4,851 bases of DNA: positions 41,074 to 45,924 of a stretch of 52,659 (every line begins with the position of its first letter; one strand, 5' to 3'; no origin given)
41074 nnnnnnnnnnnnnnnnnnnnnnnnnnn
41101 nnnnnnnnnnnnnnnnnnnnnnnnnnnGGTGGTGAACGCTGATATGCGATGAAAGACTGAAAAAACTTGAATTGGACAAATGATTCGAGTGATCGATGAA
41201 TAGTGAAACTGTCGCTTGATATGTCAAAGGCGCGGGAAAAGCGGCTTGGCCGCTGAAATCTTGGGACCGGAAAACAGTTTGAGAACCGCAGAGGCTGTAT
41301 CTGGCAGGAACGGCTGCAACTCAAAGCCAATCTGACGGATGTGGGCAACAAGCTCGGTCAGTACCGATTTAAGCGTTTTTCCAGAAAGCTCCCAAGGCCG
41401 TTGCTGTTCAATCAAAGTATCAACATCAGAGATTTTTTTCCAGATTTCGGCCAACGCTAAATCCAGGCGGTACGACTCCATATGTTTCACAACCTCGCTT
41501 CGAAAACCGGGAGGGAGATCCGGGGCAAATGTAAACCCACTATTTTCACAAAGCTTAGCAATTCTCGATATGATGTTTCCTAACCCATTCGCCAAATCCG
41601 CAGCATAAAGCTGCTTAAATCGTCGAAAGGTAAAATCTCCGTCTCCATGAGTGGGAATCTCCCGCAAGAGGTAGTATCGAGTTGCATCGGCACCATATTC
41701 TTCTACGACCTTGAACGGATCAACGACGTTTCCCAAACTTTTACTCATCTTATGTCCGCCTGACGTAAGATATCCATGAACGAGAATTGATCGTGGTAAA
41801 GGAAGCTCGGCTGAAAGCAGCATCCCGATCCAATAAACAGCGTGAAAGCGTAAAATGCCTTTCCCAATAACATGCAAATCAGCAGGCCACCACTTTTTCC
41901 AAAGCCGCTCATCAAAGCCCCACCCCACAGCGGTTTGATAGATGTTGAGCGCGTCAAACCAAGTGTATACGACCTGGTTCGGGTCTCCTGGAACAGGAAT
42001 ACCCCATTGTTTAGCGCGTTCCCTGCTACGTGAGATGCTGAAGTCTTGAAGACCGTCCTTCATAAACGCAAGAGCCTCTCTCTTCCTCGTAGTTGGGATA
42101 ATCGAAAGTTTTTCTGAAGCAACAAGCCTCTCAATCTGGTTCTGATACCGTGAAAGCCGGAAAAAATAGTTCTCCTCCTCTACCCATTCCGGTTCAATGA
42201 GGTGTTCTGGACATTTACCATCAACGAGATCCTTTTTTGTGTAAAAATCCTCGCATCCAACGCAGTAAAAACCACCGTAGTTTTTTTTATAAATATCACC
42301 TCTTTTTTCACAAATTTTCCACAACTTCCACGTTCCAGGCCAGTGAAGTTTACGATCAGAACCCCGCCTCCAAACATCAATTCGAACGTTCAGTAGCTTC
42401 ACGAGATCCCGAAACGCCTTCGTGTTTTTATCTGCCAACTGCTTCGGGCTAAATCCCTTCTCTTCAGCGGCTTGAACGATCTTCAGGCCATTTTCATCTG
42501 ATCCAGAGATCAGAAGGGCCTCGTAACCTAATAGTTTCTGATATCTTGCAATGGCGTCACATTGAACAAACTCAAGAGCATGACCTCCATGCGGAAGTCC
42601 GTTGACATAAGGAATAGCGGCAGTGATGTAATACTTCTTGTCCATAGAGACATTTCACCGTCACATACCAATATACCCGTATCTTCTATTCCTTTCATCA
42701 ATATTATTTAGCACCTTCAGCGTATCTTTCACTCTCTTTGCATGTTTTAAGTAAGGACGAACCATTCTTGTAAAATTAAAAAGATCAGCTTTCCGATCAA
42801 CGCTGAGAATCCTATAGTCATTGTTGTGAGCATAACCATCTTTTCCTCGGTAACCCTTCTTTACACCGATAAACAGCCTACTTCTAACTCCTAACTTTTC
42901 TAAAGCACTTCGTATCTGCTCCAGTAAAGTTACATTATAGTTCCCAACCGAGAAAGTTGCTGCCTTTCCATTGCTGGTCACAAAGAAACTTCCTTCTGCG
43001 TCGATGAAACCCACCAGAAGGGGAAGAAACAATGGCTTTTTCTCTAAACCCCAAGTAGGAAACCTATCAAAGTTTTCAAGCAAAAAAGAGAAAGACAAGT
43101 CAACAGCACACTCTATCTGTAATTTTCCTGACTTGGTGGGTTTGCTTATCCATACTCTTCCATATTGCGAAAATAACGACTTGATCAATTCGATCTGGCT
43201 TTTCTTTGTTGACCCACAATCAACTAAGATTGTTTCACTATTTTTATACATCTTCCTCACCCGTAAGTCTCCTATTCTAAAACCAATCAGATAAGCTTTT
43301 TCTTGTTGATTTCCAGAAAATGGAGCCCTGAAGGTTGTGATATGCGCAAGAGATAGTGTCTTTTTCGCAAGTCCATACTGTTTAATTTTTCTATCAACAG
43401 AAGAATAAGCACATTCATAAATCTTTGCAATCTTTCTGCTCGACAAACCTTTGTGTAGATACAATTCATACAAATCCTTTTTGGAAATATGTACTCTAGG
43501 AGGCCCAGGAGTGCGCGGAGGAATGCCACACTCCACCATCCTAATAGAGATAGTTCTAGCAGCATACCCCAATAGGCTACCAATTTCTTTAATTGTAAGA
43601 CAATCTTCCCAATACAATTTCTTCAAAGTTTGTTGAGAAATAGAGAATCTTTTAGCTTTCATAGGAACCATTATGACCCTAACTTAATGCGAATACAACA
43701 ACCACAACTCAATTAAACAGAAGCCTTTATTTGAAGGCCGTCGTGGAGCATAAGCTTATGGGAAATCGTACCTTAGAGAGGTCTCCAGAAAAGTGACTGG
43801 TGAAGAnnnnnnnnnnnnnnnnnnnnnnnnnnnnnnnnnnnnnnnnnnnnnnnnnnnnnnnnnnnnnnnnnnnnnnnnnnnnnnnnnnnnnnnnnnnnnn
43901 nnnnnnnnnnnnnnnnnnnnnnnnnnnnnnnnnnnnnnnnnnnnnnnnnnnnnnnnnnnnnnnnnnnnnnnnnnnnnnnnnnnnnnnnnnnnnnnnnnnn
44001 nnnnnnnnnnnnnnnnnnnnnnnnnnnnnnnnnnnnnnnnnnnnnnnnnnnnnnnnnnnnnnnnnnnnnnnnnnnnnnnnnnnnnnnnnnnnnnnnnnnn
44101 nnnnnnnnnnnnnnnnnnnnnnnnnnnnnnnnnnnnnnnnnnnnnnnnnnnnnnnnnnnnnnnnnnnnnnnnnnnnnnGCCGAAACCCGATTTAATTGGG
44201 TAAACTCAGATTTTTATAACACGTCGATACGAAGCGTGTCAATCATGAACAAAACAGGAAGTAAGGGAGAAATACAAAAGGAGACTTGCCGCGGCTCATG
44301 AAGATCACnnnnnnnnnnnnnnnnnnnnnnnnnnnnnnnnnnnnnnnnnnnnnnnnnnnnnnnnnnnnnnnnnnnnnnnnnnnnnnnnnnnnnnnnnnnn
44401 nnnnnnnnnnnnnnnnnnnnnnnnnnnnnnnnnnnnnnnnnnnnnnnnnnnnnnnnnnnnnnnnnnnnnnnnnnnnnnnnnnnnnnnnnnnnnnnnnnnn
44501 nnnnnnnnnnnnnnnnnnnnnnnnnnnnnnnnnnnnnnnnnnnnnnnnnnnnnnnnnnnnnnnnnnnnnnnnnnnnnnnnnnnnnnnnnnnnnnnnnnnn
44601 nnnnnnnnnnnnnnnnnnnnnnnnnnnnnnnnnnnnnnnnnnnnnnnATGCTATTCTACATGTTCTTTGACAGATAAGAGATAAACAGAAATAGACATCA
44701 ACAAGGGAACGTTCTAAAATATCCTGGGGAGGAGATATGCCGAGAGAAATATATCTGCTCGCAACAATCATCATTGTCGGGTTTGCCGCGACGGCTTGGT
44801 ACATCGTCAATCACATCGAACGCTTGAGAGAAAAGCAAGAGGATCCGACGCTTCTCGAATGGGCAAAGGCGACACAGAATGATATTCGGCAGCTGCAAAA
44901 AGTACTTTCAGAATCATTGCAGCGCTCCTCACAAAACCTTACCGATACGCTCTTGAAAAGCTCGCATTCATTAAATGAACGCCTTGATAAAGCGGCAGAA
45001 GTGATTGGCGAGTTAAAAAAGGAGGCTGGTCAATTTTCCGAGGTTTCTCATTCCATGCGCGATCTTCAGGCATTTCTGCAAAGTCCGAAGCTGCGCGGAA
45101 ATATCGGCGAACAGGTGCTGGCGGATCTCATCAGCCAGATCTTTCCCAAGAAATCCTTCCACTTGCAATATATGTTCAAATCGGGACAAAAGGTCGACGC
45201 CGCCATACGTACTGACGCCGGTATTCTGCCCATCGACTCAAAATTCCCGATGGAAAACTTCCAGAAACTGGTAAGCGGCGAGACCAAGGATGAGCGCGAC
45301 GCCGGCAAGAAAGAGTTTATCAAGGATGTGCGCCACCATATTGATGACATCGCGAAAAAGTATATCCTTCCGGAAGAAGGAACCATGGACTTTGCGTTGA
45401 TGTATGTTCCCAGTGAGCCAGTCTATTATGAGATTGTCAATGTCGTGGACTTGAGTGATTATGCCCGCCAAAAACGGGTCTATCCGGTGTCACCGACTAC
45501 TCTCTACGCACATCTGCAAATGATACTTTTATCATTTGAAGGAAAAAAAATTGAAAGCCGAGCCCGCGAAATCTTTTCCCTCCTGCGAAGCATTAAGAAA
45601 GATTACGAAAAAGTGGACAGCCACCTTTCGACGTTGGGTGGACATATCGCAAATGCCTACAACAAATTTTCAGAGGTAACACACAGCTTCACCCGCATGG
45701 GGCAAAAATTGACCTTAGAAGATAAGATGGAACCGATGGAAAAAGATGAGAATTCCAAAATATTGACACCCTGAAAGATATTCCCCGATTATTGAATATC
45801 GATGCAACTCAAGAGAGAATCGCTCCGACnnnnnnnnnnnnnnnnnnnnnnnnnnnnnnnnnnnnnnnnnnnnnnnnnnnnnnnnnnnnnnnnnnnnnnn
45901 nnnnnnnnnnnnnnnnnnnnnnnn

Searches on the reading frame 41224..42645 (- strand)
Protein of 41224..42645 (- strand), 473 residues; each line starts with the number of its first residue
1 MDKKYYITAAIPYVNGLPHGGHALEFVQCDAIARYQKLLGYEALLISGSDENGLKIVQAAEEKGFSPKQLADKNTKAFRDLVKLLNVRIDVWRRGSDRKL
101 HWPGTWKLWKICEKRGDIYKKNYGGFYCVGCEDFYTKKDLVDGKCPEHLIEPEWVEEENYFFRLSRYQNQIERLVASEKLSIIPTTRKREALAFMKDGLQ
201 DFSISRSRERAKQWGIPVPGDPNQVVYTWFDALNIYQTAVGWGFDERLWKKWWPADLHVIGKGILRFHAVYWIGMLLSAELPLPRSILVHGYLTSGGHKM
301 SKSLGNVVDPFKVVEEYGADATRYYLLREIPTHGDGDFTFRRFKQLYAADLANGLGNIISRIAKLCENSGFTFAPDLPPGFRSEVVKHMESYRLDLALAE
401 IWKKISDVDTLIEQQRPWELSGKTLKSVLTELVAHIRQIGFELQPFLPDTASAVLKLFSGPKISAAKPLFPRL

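Call 93: search_protein_families(library=pfam, proteins=[window:41224-42645:-], max_evalue=0.001)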
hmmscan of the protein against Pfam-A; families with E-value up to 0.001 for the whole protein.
window:41224-42645:- (473 aa): 3 families
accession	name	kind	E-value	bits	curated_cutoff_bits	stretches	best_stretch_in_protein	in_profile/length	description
PF09334.17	tRNA-synt_1g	-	1.1e-93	314.6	20.1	2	151-362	175-390/391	tRNA synthetases class I (M)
PF00133.28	tRNA-synt_1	-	1.9e-32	113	22.7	2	224-329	297-404/414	tRNA synthetases class I (I, L, M and V)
PF01406.26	tRNA-synt_1e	-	3.7e-12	46.7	27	1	13-89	18-94/301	tRNA synthetases class I (C) catalytic domain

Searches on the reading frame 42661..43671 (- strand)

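Call 93: search_protein_families(library=pfam, proteins=[window:42661-43671:-], max_evalue=0.001)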
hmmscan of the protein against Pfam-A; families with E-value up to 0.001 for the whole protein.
window:42661-43671:- (336 aa): 3 families
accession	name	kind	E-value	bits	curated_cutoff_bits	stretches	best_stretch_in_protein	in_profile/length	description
PF14528.11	LAGLIDADG_3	-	3.7e-07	30.8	22.5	1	219-277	7-61/82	LAGLIDADG-like domain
PF13936.12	HTH_38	-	0.00023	21.3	27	0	15-42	12-38/44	Helix-turn-helix domain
PF13518.12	HTH_28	-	0.0008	19.9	25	0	71-99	9-36/52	Helix-turn-helix domain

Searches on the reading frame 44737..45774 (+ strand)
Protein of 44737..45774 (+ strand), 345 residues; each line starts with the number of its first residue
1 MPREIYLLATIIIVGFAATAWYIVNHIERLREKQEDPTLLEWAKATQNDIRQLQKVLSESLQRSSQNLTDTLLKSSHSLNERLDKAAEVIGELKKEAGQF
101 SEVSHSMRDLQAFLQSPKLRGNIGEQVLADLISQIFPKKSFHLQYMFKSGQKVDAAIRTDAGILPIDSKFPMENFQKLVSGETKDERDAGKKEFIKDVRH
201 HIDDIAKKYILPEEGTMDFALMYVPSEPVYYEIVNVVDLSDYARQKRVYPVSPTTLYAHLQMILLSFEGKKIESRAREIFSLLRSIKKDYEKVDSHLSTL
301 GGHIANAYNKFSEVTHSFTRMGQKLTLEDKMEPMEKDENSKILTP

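Call 93: search_protein_families(library=pfam, proteins=[window:44737-45774:+], max_evalue=0.001)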
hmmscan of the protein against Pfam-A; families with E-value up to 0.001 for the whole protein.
window:44737-45774:+ (345 aa): 1 family
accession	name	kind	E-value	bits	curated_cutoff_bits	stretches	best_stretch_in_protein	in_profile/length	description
PF02646.22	RmuC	-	7.1e-55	186.6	26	1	60-323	2-273/291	RmuC family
